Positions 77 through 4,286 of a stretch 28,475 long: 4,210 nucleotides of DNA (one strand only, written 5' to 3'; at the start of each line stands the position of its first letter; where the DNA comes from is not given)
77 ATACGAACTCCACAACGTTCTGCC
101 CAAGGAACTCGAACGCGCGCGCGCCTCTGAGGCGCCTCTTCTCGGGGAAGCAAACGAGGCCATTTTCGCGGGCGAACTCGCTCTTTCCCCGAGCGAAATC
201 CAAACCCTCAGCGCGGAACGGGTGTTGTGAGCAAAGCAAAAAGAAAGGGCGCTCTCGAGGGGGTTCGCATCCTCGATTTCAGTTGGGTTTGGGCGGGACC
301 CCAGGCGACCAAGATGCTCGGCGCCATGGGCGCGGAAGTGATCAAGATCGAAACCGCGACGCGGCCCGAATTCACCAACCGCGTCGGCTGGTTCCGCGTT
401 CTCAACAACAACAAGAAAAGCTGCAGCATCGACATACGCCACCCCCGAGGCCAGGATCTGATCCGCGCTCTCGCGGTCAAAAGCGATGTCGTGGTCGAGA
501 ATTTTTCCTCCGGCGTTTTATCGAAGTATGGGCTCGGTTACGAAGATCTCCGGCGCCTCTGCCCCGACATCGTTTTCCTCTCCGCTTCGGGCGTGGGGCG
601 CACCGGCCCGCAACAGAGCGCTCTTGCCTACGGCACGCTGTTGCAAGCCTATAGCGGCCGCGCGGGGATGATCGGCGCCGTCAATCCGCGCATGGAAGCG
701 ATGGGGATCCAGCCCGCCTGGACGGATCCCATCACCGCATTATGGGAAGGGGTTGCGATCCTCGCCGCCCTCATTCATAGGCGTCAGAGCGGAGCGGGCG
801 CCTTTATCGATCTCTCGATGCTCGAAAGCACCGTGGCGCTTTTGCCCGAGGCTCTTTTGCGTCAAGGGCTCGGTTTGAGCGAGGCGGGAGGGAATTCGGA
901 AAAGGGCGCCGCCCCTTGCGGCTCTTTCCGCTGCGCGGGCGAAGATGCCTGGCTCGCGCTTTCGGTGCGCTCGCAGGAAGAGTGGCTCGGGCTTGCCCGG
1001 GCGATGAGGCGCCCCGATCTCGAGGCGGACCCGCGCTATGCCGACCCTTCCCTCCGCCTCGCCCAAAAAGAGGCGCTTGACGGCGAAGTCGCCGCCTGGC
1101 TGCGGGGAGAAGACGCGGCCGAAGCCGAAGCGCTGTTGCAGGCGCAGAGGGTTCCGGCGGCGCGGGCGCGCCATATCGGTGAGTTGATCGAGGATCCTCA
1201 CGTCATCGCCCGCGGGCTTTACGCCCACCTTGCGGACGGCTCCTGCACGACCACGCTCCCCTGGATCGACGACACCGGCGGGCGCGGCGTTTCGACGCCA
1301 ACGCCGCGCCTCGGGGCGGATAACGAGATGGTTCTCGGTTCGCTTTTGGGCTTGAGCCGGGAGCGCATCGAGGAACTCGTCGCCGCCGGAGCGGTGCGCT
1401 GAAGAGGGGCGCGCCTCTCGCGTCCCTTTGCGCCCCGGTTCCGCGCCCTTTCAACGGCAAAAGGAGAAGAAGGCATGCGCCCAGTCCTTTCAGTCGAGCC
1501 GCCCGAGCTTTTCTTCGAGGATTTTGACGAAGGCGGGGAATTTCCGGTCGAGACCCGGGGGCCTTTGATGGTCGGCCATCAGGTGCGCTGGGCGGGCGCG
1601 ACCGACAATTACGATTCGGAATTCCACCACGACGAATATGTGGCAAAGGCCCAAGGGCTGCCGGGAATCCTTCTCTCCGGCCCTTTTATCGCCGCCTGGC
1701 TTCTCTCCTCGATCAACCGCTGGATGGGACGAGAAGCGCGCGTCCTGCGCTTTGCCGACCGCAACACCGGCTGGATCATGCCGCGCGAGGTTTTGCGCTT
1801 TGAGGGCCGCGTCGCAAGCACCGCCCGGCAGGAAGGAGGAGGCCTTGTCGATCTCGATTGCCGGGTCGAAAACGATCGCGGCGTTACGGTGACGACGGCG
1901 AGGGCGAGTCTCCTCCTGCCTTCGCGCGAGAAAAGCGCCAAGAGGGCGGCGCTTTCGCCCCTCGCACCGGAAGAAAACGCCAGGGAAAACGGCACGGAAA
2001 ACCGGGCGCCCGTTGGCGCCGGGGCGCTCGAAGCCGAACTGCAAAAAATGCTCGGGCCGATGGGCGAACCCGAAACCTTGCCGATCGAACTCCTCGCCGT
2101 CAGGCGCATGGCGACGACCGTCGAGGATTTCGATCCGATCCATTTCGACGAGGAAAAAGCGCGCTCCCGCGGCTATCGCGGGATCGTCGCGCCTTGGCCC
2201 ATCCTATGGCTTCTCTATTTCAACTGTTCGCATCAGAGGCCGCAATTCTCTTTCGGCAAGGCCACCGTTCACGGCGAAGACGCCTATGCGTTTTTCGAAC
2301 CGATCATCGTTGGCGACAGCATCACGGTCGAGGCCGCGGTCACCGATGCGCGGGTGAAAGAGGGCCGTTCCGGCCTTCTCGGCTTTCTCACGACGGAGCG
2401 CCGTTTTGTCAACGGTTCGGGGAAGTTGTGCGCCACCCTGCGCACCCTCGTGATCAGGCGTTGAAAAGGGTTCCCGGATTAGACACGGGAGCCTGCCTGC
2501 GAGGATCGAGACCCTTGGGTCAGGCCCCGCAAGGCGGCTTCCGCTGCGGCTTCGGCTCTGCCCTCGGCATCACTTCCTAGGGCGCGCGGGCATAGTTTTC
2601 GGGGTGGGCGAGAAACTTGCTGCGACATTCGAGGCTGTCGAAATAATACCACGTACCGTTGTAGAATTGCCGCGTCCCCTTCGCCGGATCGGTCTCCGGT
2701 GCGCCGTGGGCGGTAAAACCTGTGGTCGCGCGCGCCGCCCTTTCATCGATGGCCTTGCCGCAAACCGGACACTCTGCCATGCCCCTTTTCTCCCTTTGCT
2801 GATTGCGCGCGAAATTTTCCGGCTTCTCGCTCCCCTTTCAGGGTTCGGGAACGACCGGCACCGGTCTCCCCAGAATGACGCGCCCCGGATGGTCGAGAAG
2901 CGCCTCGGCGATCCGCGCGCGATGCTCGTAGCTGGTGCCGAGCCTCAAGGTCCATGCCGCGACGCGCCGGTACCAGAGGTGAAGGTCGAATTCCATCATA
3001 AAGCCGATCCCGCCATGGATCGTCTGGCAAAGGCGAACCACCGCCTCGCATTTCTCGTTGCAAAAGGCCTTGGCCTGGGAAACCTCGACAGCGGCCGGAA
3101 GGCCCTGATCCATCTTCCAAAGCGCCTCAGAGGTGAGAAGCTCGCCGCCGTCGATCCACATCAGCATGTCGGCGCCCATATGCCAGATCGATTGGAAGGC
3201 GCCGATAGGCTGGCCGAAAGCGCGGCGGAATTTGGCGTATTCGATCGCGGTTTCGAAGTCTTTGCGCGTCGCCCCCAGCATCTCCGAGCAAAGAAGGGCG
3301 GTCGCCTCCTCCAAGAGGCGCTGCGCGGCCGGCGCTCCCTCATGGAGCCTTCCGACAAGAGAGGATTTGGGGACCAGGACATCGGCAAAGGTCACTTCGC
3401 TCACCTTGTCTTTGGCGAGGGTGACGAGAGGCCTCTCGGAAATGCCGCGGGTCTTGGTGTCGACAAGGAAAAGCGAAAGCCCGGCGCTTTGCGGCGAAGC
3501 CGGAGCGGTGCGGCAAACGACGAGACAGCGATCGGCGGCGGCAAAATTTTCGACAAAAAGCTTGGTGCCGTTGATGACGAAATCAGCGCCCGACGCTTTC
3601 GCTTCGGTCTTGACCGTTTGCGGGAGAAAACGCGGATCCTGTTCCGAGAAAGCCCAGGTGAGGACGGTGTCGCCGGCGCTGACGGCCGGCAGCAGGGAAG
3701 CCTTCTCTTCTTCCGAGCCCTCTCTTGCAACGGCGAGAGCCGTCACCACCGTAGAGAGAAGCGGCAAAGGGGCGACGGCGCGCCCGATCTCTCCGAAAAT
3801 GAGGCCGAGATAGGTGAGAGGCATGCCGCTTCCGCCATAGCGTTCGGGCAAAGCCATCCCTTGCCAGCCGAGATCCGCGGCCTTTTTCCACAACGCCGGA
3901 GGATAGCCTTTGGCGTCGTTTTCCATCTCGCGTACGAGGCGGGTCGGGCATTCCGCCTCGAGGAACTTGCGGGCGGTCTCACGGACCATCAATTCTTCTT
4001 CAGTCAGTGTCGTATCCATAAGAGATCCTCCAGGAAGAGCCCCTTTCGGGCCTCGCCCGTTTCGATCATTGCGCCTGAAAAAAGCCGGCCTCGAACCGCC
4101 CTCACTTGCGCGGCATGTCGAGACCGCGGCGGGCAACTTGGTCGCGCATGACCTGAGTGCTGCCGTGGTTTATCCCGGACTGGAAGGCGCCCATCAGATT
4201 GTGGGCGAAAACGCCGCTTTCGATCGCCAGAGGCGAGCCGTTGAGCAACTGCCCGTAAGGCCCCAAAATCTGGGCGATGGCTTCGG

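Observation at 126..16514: Uncharacterised CoA-dependent catabolic system, probably for a substituted dicarboxylate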

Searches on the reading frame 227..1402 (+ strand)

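Call 3: search_protein_families(library=pfam, proteins=[window:227-1402:+], max_evalue=0.001)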
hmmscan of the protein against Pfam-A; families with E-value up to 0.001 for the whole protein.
window:227-1402:+ (391 aa): 1 family
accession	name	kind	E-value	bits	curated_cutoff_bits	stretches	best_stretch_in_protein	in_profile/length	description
PF02515.22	CoA_transf_3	-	2.1e-89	300.7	23.3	1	10-366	1-366/366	CoA-transferase family III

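Call 9: search_protein_families(library=ncbifam, proteins=[window:227-1402:+], max_evalue=0.00001)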
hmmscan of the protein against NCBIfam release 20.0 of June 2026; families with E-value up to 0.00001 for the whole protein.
window:227-1402:+ (391 aa): 7 families
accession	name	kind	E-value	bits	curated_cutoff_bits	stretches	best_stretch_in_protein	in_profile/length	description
NF003809.0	PRK05398.1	subfamily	3.4e-49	167.5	442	2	8-206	3-208/416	formyl-CoA transferase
NF052585.1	SucGlutTfsCaiB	equivalog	2.4e-48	164.7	750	1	5-373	3-388/394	succinate--glutarate CoA-transferase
NF041294.1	Scnl_mescCoAtase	equivalog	2.7e-46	158.4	700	1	8-333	2-338/381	succinyl-CoA:mesaconate CoA-transferase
TIGR03253.1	oxalate_frc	equivalog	7.5e-46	156.7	504.2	2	9-206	3-207/416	formyl-CoA transferase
NF008511.0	PRK11430.1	equivalog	2.7e-37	128.8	522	1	1-331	1-337/381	CoA:oxalate CoA-transferase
NF002914.1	PRK03525.1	equivalog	2.4e-30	105.7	413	1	7-391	7-398/400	L-carnitine CoA-transferase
TIGR04253.1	mesacon_CoA_iso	equivalog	1e-14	54.3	725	1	8-206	1-202/403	2-methylfumaryl-CoA isomerase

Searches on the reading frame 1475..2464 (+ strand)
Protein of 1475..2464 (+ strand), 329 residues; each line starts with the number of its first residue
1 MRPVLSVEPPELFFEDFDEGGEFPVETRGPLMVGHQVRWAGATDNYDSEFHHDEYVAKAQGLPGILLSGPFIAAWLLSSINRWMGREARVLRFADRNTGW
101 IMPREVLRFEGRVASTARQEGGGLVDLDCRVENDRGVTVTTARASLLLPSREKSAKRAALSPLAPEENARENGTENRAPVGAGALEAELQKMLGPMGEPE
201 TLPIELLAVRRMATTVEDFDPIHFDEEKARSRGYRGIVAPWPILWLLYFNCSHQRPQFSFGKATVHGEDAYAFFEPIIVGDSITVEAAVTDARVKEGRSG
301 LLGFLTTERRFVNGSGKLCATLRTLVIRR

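Call 3: search_protein_families(library=pfam, proteins=[window:1475-2464:+], max_evalue=0.001)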
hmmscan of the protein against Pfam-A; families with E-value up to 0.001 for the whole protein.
window:1475-2464:+ (329 aa): 2 families
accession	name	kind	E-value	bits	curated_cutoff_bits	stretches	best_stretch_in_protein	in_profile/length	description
PF13452.11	FAS1_DH_region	-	3.9e-22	79.2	22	1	198-321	8-131/132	FAS1-like, dehydratase domain region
PF01575.25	MaoC_dehydratas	-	1.4e-07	31.6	27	0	213-296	27-108/123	MaoC like domain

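Call 9: search_protein_families(library=ncbifam, proteins=[window:1475-2464:+], max_evalue=0.00001)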
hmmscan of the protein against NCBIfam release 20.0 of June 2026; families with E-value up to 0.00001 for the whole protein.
window:1475-2464:+ (329 aa): 2 families
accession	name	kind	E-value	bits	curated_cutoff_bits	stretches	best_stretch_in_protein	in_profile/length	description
NF040620.1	fused_HadA_HadB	exception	1.7e-16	60.6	350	1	209-327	18-136/329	fused (3R)-hydroxyacyl-ACP dehydratase subunits HadA/HadB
NF040624.1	HadA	equivalog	1.4e-14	54.6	180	1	209-298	18-111/144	(3R)-hydroxyacyl-ACP dehydratase subunit HadA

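Call 53: search_protein_families(library=ncbifam, proteins=[window:1475-2464:+], max_evalue=1e-8)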
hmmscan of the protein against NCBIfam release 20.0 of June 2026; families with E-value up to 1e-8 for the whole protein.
window:1475-2464:+ (329 aa): 2 families
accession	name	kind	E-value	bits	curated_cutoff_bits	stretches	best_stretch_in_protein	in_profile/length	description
NF040620.1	fused_HadA_HadB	exception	1.7e-16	60.6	350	1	209-327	18-136/329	fused (3R)-hydroxyacyl-ACP dehydratase subunits HadA/HadB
NF040624.1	HadA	equivalog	1.4e-14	54.6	180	1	209-298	18-111/144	(3R)-hydroxyacyl-ACP dehydratase subunit HadA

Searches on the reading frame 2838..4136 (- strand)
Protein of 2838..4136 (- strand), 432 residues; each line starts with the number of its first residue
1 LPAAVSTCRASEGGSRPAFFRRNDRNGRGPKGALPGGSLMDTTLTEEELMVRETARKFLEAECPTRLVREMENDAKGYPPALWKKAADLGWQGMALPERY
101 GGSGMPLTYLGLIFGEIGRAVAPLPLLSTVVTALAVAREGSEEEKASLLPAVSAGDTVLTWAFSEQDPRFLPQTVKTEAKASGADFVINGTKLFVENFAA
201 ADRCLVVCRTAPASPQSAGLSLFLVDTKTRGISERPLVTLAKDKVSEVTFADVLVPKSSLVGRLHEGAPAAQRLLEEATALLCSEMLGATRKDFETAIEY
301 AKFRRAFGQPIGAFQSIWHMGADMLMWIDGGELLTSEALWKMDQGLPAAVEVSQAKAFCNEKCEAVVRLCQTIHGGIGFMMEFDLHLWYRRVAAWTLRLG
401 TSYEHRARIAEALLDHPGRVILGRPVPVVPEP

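Call 5: search_protein_families(library=pfam, proteins=[window:2838-4136:-], max_evalue=0.01)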
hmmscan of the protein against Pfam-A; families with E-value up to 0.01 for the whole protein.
window:2838-4136:- (432 aa): 4 families
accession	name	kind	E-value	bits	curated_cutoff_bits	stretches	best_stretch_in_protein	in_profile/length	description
PF00441.29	Acyl-CoA_dh_1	-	7e-26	91.6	22.4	1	266-414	2-150/150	Acyl-CoA dehydrogenase, C-terminal domain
PF02771.21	Acyl-CoA_dh_N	-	3.8e-24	85.7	22.9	1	45-156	1-113/113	Acyl-CoA dehydrogenase, N-terminal domain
PF02770.24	Acyl-CoA_dh_M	-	6e-12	46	33.3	1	162-253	3-97/97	Acyl-CoA dehydrogenase, middle domain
PF08028.16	Acyl-CoA_dh_2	-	0.0053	17.5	22.7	0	282-385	3-116/134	Acyl-CoA dehydrogenase, C-terminal domain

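Call 9: search_protein_families(library=ncbifam, proteins=[window:2838-4136:-], max_evalue=0.00001)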
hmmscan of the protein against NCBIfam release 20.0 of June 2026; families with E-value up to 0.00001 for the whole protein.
window:2838-4136:- (432 aa): 17 families
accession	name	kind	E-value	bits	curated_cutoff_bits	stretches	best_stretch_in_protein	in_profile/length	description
NF042972.1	AcrlCoAredClosAcrC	equivalog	1.9e-52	178.3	640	1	40-414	1-377/378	acryloyl-CoA reductase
TIGR03203.1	pimD_small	equivalog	2.4e-44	152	652.7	1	43-412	3-375/378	pimeloyl-CoA dehydrogenase small subunit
NF008997.0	PRK12341.1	equivalog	1.3e-39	136.3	537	1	40-401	1-364/382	acyl-CoA dehydrogenase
NF053553.1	prodigi_MBC_PigA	equivalog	1.9e-38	132.6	500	1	40-380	1-346/381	prodigiosin MBC biosynthesis dehydrogenase PigA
NF045552.1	GlutCoADH_Des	equivalog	2.8e-36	125.5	470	1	40-401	1-367/387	glutaryl-CoA dehydrogenase Acd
NF002885.1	PRK03354.1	equivalog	9.9e-35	120.3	540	1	40-392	1-352/378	crotonobetainyl-CoA dehydrogenase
NF045652.1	ProlPCPDhRedW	equivalog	4.5e-34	117.9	650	1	80-368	34-329/376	L-prolyl-[peptidyl-carrier protein] dehydrogenase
NF050027.1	acylCoADhIpdE2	equivalog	1.5e-30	106.8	450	2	270-409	172-306/311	acyl-CoA dehydrogenase IpdE2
NF058590.1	AcCoDHFadEBacil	equivalog_domain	3.1e-30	105.2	600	1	43-324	20-302/586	acyl-CoA dehydrogenase FadE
TIGR03207.1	cyc_hxne_CoA_dh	equivalog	8.2e-30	103.8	575.35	1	46-402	3-360/372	cyclohexanecarboxyl-CoA dehydrogenase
NF043006.1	CyhCrbnylCoADH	equivalog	8.9e-30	103.9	650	1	80-390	38-352/380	cyclohexane-1-carbonyl-CoA dehydrogenase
NF042439.1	SulpropCoADesulf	equivalog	6e-29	100.9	600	1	73-415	20-372/379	3-sulfinopropanoyl-CoA desulfinase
TIGR03204.1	pimC_large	equivalog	1.3e-26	93.4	623.85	1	42-277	2-242/395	pimeloyl-CoA dehydrogenase large subunit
NF052270.1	Staph_DH_FadE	equivalog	2.7e-10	39.6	600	1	44-389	21-369/400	acyl-CoA dehydrogenase FadE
NF037942.1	ac_ACP_DH_MbtN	equivalog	1.9e-08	33.5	700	1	140-392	92-344/376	mycobactin biosynthesis acyl-ACP dehydrogenase MbtN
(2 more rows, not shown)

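Call 39: search_solved_structures(query=window:2838-4136:-, max_evalue=1e-30, show_alignments=2)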
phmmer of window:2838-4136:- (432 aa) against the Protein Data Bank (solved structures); distinct sequences matched with E-value up to 1e-30: 21.
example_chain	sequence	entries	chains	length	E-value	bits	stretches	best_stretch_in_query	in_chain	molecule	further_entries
4iv6_A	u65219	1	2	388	9.1e-42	146.6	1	43-416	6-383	Acyl-CoA dehydrogenase FadE3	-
6fah_C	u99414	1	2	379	3.5e-40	141.4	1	45-412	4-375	Caffeyl-CoA reductase-Etf complex subunit CarC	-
4m9a_A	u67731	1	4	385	1e-38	136.6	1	40-411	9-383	Acyl-CoA dehydrogenase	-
4n5f_A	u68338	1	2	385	5e-38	134.3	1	40-411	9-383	Putative acyl-CoA dehydrogenase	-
5lnx_A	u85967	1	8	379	1.1e-36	129.8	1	44-413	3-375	Acyl-CoA dehydrogenase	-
1ukw_A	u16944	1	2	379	1.7e-36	129.2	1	41-411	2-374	acyl-CoA dehydrogenase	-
1jqi_A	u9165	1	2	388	3.7e-36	128.1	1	43-414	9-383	short chain acyl-CoA dehydrogenase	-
4u83_A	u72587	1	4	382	5.8e-36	127.5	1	44-411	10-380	Acyl-CoA dehydrogenase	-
7y0a_A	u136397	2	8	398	1.5e-35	126.1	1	43-414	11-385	Short-chain specific acyl-CoA dehydrogenase, mitochondrial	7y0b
8sgs_A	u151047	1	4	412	1.9e-35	125.8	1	43-414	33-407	Short-chain specific acyl-CoA dehydrogenase, mitochondrial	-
2vig_A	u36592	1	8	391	1e-34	123.4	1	43-414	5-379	SHORT-CHAIN SPECIFIC ACYL-COA DEHYDROGENASE,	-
2pg0_A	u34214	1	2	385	5e-34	121.1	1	44-410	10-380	Acyl-CoA dehydrogenase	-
2jif_A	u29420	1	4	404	8.8e-34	120.3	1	43-402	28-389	SHORT/BRANCHED CHAIN SPECIFIC ACYL-COA DEHYDROGENASE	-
5ol2_C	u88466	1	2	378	1.1e-33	119.9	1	49-412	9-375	Acyl-CoA dehydrogenase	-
6wy8_A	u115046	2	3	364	1.9e-33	119.2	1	40-390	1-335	Acyl-CoA dehydrogenase domain protein Tcur3481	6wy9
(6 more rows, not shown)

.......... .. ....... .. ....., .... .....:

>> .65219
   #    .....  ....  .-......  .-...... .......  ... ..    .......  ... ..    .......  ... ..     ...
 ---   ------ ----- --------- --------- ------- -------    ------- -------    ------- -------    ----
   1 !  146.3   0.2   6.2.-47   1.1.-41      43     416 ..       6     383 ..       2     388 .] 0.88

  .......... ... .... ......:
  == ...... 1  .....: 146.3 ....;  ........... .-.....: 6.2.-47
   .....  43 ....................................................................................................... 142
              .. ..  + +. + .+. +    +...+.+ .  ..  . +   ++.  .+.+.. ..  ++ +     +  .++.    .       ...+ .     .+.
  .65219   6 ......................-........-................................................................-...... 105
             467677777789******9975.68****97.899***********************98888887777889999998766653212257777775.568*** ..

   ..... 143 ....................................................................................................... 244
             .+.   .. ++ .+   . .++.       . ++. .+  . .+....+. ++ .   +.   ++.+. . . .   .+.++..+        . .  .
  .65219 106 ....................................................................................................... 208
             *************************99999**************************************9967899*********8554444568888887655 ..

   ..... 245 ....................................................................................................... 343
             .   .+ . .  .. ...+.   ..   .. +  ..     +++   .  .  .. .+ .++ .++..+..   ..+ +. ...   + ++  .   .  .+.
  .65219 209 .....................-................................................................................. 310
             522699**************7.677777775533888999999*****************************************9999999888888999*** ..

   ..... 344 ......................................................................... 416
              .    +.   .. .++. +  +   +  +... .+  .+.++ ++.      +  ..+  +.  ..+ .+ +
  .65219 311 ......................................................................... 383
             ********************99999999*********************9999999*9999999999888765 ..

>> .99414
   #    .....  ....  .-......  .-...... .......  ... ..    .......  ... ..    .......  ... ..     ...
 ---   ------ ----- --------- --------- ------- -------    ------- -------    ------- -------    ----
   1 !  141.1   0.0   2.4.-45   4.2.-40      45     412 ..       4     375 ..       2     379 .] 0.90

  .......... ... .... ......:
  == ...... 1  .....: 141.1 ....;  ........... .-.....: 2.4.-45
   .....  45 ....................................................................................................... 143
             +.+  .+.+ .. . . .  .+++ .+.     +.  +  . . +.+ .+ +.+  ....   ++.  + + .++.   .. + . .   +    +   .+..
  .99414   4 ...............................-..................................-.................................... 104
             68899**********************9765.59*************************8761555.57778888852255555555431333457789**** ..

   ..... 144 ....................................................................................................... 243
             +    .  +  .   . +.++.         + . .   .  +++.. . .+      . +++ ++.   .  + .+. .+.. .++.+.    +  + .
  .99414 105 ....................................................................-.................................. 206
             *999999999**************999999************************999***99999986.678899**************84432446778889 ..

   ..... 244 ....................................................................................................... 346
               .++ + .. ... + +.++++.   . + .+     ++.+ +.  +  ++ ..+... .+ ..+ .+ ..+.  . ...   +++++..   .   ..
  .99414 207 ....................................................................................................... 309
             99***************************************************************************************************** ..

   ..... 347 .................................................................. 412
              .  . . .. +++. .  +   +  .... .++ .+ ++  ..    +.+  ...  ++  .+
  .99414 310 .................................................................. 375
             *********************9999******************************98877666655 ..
